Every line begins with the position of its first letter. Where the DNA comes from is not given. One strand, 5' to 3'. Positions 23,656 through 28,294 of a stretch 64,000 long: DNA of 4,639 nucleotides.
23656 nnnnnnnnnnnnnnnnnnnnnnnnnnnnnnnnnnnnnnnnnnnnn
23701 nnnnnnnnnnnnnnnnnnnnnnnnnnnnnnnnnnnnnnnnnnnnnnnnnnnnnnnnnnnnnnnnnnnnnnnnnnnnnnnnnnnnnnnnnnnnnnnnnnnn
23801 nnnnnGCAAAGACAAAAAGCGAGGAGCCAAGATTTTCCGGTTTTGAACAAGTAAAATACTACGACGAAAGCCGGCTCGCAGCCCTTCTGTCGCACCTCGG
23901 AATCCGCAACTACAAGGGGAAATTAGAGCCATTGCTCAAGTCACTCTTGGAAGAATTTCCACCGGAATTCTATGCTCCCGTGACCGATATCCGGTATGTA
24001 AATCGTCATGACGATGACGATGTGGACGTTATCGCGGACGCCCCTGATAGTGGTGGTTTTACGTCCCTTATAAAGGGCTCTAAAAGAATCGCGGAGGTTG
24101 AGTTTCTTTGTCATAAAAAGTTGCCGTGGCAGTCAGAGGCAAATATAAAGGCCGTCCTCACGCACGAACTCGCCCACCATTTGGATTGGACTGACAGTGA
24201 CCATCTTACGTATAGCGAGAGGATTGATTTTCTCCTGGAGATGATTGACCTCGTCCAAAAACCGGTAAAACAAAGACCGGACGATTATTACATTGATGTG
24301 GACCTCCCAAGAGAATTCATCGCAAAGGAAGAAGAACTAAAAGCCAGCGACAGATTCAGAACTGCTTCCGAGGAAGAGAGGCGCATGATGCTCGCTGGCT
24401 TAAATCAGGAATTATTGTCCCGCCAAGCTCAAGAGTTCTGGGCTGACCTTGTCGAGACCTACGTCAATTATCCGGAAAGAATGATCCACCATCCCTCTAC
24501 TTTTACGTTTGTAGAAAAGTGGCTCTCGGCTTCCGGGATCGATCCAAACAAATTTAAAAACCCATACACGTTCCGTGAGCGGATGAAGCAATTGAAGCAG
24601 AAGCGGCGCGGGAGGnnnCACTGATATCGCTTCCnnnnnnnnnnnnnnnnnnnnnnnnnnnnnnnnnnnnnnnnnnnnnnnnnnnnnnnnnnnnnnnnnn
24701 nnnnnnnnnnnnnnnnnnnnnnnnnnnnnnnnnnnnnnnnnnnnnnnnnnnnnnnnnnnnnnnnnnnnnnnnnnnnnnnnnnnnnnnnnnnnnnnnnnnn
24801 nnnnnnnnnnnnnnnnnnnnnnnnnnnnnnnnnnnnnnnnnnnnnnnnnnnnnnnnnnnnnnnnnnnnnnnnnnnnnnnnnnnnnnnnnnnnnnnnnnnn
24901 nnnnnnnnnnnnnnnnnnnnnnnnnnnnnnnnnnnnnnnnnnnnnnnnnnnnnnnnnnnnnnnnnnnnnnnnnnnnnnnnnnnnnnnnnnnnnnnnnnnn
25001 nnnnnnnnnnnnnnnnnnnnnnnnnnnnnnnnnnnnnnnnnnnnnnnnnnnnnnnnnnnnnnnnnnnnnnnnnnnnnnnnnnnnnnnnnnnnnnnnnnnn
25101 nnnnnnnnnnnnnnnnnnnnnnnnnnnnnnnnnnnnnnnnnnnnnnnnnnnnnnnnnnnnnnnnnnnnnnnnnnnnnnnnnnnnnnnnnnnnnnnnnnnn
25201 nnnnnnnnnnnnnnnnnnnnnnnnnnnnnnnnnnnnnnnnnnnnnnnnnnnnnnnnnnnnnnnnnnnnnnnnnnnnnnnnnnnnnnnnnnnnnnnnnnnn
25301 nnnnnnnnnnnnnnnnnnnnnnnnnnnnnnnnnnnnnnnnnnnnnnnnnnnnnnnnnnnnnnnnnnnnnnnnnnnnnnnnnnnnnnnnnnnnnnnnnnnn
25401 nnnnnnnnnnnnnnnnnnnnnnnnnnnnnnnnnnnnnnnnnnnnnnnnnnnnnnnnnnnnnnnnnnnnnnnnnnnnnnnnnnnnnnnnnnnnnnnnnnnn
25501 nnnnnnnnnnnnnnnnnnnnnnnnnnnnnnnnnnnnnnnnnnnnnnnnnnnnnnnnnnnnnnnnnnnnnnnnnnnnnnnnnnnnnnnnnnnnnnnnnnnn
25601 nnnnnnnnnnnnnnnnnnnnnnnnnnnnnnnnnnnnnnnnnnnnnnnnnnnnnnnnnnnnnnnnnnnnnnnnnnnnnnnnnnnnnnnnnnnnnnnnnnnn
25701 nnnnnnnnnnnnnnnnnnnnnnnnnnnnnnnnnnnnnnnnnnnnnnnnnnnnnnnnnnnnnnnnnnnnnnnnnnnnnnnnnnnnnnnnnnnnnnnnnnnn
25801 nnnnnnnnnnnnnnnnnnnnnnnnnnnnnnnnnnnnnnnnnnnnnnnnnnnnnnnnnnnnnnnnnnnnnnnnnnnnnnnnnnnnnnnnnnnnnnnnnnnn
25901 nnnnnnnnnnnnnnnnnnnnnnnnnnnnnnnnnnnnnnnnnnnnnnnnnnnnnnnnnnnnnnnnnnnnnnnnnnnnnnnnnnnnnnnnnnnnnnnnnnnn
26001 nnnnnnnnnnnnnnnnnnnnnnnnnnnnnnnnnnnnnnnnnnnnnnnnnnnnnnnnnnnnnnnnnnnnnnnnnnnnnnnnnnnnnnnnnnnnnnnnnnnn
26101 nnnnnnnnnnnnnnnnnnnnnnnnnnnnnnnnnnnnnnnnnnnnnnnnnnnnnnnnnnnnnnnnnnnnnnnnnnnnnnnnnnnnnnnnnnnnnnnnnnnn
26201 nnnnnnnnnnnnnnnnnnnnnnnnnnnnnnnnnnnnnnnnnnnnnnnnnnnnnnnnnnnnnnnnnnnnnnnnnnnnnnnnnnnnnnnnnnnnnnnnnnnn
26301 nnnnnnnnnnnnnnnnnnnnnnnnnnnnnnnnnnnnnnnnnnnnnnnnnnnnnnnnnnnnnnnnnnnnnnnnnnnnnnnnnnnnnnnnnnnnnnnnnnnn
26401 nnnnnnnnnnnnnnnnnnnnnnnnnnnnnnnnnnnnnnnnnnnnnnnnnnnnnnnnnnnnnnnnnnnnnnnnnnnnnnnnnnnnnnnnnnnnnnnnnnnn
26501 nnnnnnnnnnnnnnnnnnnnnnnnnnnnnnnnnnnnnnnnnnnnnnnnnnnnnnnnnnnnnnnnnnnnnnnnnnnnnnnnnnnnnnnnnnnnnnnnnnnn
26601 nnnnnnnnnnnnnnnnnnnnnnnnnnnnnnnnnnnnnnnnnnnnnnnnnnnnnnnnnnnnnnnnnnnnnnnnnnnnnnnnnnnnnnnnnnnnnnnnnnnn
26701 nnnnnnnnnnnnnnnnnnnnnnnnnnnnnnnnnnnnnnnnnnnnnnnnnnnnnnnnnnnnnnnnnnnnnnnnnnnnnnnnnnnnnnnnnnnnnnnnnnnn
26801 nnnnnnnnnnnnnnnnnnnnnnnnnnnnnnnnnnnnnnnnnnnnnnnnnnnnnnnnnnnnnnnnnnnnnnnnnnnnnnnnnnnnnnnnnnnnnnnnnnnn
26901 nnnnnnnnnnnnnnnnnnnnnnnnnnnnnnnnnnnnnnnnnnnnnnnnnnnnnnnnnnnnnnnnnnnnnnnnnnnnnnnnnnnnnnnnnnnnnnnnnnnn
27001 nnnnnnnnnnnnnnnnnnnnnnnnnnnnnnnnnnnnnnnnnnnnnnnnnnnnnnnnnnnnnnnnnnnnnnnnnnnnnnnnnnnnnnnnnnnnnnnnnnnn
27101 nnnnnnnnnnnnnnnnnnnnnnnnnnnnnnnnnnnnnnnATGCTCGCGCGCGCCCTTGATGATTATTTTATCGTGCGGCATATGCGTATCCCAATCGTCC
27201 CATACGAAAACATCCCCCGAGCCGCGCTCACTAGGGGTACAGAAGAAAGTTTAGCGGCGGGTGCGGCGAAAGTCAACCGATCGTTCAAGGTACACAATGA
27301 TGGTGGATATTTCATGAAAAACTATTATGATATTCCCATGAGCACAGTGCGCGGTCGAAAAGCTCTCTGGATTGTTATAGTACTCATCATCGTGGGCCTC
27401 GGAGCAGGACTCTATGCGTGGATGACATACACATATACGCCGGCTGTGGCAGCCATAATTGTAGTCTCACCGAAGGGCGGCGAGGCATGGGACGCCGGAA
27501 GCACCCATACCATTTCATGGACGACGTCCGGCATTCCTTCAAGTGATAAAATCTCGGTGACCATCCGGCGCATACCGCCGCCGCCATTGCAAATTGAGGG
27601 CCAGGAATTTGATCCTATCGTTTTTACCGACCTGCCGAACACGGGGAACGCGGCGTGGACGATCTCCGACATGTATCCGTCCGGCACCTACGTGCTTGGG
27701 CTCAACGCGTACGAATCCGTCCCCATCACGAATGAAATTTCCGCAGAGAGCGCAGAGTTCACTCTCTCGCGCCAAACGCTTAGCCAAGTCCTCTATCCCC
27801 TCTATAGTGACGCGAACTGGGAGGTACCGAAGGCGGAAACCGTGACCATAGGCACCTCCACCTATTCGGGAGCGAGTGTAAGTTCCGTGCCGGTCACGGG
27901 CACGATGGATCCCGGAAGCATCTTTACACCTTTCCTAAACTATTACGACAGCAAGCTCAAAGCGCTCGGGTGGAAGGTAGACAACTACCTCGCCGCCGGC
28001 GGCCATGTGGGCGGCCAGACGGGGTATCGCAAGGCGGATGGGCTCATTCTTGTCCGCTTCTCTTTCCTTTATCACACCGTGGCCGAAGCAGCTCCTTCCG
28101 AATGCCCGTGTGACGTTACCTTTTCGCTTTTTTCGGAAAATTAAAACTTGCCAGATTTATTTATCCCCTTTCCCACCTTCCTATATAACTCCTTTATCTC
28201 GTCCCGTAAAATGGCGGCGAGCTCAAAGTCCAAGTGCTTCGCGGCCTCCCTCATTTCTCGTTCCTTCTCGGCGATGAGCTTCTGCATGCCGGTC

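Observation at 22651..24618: Insertion between uvrC and uvrA: small MORN-like repeat protein plus coiled-coil HExxH protein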

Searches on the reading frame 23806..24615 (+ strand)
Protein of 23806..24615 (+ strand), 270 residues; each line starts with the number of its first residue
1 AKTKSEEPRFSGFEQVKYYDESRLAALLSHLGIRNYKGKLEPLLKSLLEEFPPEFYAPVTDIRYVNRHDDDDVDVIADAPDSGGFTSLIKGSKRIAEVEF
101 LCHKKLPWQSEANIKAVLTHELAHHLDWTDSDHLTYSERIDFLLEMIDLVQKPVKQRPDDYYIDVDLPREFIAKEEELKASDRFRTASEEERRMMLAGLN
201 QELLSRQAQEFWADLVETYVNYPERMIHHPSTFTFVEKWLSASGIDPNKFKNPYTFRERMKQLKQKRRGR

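Call 39: search_solved_structures(query=A3, max_evalue=10, show_alignments=3)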
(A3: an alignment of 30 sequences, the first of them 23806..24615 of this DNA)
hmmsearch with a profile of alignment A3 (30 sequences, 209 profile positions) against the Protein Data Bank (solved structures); distinct sequences matched with E-value up to 10: 6.
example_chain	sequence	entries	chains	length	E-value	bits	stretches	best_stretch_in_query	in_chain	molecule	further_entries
5zjk_A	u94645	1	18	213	0.17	15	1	29-108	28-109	Myroilysin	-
5czw_A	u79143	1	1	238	0.24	14.4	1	30-108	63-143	Myroilysin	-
5gwd_A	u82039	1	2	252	0.26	14.3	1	30-108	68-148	Myroilysin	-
4fmd_F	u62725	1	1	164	0.84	12.7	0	43-100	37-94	Ras-related protein Rab-1A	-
6x5x_A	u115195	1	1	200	1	12.4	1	90-117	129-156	Snake venom metalloproteinase BmooMP-I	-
4il3_A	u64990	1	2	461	1.7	11.7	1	79-111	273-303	Ste24p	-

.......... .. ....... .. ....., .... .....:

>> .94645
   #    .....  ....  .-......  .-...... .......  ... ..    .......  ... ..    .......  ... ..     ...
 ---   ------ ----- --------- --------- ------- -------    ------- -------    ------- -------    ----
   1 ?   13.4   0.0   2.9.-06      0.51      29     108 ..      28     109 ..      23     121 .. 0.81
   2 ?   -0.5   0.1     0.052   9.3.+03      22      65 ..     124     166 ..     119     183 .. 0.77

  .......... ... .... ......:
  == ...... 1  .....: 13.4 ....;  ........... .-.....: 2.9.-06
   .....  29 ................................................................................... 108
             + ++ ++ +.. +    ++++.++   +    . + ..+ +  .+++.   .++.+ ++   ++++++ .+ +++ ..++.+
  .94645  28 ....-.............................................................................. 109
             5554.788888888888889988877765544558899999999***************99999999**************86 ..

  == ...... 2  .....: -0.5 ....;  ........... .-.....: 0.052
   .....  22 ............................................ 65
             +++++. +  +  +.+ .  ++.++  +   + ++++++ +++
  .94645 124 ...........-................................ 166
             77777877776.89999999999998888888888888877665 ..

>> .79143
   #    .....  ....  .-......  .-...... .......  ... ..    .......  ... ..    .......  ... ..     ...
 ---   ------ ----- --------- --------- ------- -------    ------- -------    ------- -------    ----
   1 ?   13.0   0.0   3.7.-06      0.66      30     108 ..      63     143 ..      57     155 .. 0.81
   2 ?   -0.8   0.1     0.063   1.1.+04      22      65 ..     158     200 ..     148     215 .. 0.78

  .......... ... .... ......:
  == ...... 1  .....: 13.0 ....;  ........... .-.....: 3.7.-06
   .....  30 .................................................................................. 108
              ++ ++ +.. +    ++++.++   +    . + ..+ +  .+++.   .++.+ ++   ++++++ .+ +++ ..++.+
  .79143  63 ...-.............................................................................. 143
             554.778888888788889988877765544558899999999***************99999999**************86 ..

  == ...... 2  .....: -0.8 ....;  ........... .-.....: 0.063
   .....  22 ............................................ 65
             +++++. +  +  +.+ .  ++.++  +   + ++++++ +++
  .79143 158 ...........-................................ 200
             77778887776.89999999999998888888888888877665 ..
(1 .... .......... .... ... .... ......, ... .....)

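Call 40: search_protein_families(library=pfam, alignment_id=A3, max_evalue=1)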
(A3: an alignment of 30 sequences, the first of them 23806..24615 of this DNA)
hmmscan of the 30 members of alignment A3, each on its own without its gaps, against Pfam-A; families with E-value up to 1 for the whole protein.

A. member 1, window:23806-24615:+ (270 aa): 4 families
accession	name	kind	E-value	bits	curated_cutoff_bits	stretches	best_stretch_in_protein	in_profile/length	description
PF06262.17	Zincin_1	-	0.025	15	22.4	1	111-132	70-91/97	Zincin-like metallopeptidase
PF01435.24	Peptidase_M48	-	0.055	13.7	20.3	1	72-126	26-77/186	Peptidase family M48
PF04450.18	BSP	-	0.13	12.5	23.8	1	81-133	74-121/207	Peptidase of plants and bacteria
PF06167.18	Peptidase_M90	-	0.2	11.7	26.2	0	109-130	141-162/243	Glucose-regulated metallo-peptidase M90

B. families by the number of members that match (of 30 scanned): 28 families (the first 25 are shown)
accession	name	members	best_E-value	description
PF01435.24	Peptidase_M48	10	0.0011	Peptidase family M48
PF06167.18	Peptidase_M90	4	0.0056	Glucose-regulated metallo-peptidase M90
PF10263.15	SprT-like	4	0.0072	SprT-like family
PF13582.12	Reprolysin_3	4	0.016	Metallo-peptidase family M12B Reprolysin-like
PF01433.26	Peptidase_M1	2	0.0032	Peptidase family M1 domain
PF04450.18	BSP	2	0.0095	Peptidase of plants and bacteria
PF06262.17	Zincin_1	2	0.025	Zincin-like metallopeptidase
PF18818.7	MPTase-PolyVal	2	0.077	Zincin-like metallopeptidase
PF25226.1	DUF7844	1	0.0047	Domain of unknown function (DUF7844)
PF15893.10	DUF4739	1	0.0081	Domain of unknown function (DUF4739)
PF24753.1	DUF7698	1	0.023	Domain of unknown function (DUF7698)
PF05714.16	PFam54_60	1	0.029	Borrelia Bbcrasp-1 domain containing protein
PF19884.4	DUF6357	1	0.031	Family of unknown function (DUF6357)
PF14860.11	DrrA_P4M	1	0.044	DrrA phosphatidylinositol 4-phosphate binding domain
PF13688.12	Reprolysin_5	1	0.059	Metallo-peptidase family M12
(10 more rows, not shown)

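Call 45: predict_structure(alignment_id=A3)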
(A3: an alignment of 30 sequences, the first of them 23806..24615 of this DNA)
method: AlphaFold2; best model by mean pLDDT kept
length: 270 residues; sequences in the alignment: 30
mean_pLDDT: 81.9   pTM: 0.81
mean pLDDT of the five models: 81.9, 81.4, 81.0, 80.5, 80.1
residues with pLDDT >= 90: 142; 70-90: 55; 50-70: 52; < 50: 21
segments of 3 or more residues with pLDDT < 50: 72-88, 102-105
pLDDT, mean of each block of 10 residues (from residue 1): 72 74 70 63 90 91 75 42 46 60 57 89 92 93 98 96 94 97 98 98 96 96 91 96 93 66 80
secondary structure, 60 per line:
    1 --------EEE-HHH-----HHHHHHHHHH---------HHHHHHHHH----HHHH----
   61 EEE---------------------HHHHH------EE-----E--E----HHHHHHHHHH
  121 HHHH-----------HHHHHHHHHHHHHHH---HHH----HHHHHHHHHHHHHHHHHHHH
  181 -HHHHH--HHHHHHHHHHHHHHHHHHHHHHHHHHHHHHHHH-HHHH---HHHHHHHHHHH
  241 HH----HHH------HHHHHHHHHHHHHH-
elements in order: E9-11 H21-30 H40-48 H53-56 E61-63 H85-89 H111-124 H136-150 H161-180 H182-186 H189-221 H223-226 H230-242 H256-269

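Call 49: fold_search(model_id=the predicted structure, library=pdb)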
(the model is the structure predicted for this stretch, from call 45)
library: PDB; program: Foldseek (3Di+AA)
matches with E <= 10: 30; with E <= 0.001: 0
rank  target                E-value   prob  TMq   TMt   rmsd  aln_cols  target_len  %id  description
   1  6gy8_A                1.6e+00  0.11  0.15  0.12  20.7       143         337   13  Crystal structure of XaxA from Xenorhabdus nematophila (released 2018-07-25)
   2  6z01_B                1.7e+00  0.05  0.14  0.09  17.7       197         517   12  DNA Topoisomerase (released 2021-11-17)
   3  6e10_5                4.3e+00  0.02  0.13  0.06  23.1       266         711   16  PTEX Core Complex in the Engaged (Extended) State (released 2018-08-22)
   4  6gy8_B                4.7e+00  0.06  0.14  0.12  20.6       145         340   14  Crystal structure of XaxA from Xenorhabdus nematophila (released 2018-07-25)
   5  7ntx_A                4.7e+00  0.05  0.17  0.09  19.0       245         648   13  Vip3Bc1 tetramer in processed, activated state (released 2021-04-14)
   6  8q3v_c                5.2e+00  0.03  0.12  0.13  13.6       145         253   10  Cryo-EM structure of the methanogenic Na+ translocating N5-methyl-H4MPT:CoM methyltransferase complex (released 2024-07-10)
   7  4c6t_C                5.4e+00  0.05  0.14  0.22  10.8       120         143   22  Crystal structure of the RPS4 and RRS1 TIR domain heterodimer (released 2014-05-28)
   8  1okt_A                5.4e+00  0.03  0.11  0.13  14.7       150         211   11  X-ray Structure of Glutathione S-Transferase from the Malarial Parasite Plasmodium falciparum (released 2003-11-20)
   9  6z03_A                6.2e+00  0.05  0.16  0.10  12.5       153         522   10  DNA Topoisomerase (released 2021-11-17)
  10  2oig_C                6.5e+00  0.08  0.14  0.33  10.1        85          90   22  Crystal structure of RS21-C6 core segment and dm5CTP complex (released 2007-03-06)
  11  6yrg_A                6.5e+00  0.04  0.17  0.08  19.0       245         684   13  Vip3Bc1 tetramer in processed, activated state (released 2021-03-17)
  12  8asl_A                7.2e+00  0.03  0.15  0.14  11.5       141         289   13  RCII/PSI complex, class 2 (released 2023-08-16)
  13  9bm1                  7.2e+00  0.02  0.10  0.02  23.6       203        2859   17  State-3 of motor domain from full-length human dynein-1 in 5mM ATP (released 2025-04-23)
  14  9n9j_7                7.6e+00  0.08  0.19  0.25  10.1       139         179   13  Structure of a GRP94 folding intermediate engaged with a CCDC134- and FKBP11-bound secretory translocon (released 2025-11-19)
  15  6djl_B                7.6e+00  0.05  0.16  0.19  18.8       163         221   15  Crystal structure of the Rab11 GEF SH3BP5 bound to nucleotide free Rab11A (released 2018-09-26)
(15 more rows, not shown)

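Call 70: fold_search(model_id=the predicted structure, library=viral)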
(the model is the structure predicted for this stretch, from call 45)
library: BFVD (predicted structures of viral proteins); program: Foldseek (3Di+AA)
matches with E <= 10: 89; with E <= 0.001: 0
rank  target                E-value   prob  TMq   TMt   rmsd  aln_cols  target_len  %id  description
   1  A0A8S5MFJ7            3.6e-02  0.99  0.32  0.17  13.3       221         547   15  Minor capsid protein [Myoviridae sp. ctguh8]
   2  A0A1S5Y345            1.1e-01  0.54  0.24  0.15  17.5       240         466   19  Uncharacterized protein [uncultured archaeal virus]
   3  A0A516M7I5            1.7e-01  0.69  0.28  0.32  12.1       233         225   12  (no name in the UniProt tables at hand)
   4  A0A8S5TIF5            3.9e-01  0.75  0.31  0.18  12.8       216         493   13  Minor capsid component [Myoviridae sp. ct9dX1]
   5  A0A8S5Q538            5.0e-01  0.72  0.31  0.08  12.9       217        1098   13  Intein splicing domain [Siphoviridae sp. ctHiz26]
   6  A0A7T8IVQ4            5.5e-01  0.51  0.33  0.28  15.9       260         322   13  Putative endopeptidase family M34 [Erwinia phage pEa_SNUABM_5]
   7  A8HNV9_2              6.6e-01  0.21  0.24  0.06  14.8       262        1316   16  (no name in the UniProt tables at hand)
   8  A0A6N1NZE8            8.0e-01  0.08  0.16  0.11  25.0       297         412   15  Uncharacterized protein [Tupanvirus deep ocean]
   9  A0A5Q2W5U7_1          1.2e+00  0.06  0.15  0.07  16.0       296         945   11  (no name in the UniProt tables at hand)
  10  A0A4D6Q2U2            1.8e+00  0.05  0.17  0.14  17.5       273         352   11  Nucleoprotein [Entoleuca phenui-like virus 1]
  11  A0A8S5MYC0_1          1.9e+00  0.15  0.23  0.06  12.9       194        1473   13  Nuclease [Myoviridae sp. ctRRy11]
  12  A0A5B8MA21            1.9e+00  0.06  0.17  0.16  21.1       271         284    8  Nucleoprotein [Grapevine Muscat rose virus]
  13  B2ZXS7                2.1e+00  0.15  0.27  0.35  14.8       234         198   14  Uncharacterized protein [Ralstonia phage phiRSL1]
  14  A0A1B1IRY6            2.2e+00  0.13  0.16  0.27  14.3       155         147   14  (no name in the UniProt tables at hand)
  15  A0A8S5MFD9            2.7e+00  0.03  0.12  0.15  23.3       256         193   11  Uncharacterized protein [virus sp. ctK6s94]
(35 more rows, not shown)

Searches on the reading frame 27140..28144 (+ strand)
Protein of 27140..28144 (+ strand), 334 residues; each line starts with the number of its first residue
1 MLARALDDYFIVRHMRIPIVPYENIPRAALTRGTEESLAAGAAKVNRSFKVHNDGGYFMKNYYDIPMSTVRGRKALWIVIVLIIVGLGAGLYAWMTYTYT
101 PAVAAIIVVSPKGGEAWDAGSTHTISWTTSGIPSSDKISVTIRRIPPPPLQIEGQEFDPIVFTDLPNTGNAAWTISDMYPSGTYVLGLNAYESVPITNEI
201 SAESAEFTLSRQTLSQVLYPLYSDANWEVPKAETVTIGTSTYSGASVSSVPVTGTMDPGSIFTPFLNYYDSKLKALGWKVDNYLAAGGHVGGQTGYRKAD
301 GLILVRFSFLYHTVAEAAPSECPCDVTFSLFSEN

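Call 3: search_protein_families(library=pfam, proteins=[window:27140-28144:+], max_evalue=1)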
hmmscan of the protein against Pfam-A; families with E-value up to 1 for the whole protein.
window:27140-28144:+ (334 aa): 3 families
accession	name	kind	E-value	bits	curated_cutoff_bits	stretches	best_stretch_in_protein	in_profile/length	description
PF10342.15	Kre9_KNH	-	0.00039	21.5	24.6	1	110-193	1-78/94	Kre9/KNH-like N-terminal Ig-like domain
PF02706.20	Wzz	-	0.011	16.5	25.5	1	73-115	14-55/91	Chain length determinant protein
PF14610.12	Psg1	-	0.045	14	30.1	1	110-153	29-74/186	Ykl077w/Psg1 (Pma1 Stabilization in Golgi)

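Call 4: search_protein_families(library=ncbifam, proteins=[window:27140-28144:+], max_evalue=1)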
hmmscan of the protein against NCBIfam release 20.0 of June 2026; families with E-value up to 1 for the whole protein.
window:27140-28144:+ (334 aa): 0 families

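Call 54: search_protein_families(library=padloc, proteins=[window:27311-28144:+], max_evalue=0.1)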
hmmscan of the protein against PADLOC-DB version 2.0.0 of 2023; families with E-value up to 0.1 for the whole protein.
window:27311-28144:+ (277 aa): 0 families

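Call 55: search_protein_families(library=phrogs, proteins=[window:27311-28144:+], max_evalue=0.1)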
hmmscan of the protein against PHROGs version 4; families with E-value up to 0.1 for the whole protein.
window:27311-28144:+ (277 aa): 0 families
